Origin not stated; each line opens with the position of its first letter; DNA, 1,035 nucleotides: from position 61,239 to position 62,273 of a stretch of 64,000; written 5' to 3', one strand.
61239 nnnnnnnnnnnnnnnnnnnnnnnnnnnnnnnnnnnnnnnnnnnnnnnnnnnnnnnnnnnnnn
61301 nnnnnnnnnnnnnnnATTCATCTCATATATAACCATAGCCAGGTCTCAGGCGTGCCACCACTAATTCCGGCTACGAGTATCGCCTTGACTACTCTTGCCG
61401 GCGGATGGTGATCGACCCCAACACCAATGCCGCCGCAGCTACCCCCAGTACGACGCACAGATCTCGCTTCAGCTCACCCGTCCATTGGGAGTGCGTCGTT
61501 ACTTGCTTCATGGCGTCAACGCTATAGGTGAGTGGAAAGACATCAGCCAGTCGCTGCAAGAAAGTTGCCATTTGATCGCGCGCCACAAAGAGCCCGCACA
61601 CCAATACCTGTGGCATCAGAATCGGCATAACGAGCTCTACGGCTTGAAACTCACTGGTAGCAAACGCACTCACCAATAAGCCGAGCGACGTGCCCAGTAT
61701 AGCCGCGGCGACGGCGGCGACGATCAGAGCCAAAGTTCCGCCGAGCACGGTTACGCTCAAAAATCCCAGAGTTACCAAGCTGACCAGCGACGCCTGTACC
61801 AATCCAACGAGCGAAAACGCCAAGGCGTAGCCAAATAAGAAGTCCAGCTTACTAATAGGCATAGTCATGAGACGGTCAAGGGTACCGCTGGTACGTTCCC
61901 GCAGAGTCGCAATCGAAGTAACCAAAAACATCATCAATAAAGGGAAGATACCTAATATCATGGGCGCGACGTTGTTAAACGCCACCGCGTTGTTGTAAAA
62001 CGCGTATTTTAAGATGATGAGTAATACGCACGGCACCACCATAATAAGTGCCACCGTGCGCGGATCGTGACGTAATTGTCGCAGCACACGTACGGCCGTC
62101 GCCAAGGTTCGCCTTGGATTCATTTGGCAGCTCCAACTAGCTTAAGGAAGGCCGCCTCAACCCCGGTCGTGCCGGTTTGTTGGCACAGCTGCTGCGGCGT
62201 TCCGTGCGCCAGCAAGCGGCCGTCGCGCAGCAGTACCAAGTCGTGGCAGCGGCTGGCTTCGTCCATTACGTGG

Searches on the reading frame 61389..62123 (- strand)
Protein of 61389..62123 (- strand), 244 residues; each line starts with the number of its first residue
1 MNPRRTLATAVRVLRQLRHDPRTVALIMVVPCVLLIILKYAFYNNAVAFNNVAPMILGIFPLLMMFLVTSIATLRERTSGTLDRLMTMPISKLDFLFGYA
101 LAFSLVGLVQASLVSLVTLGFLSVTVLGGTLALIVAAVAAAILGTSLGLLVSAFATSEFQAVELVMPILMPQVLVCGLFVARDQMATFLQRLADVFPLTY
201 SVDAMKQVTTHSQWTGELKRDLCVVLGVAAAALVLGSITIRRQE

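Call 47: search_protein_families(library=pfam, proteins=[window:61389-62123:-], max_evalue=0.001)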
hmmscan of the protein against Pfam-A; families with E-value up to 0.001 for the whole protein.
window:61389-62123:- (244 aa): 3 families
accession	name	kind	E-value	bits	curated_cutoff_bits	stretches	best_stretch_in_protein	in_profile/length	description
PF01061.29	ABC2_membrane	-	2.9e-28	99.3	26.9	1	9-207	6-208/211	ABC-2 type transporter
PF12698.13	ABC2_membrane_3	-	2.5e-20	73.3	31.6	1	46-236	157-345/347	ABC-2 family transporter protein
PF12679.13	ABC2_membrane_2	-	8.9e-06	25.6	27.2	1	64-181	83-204/283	ABC-2 family transporter protein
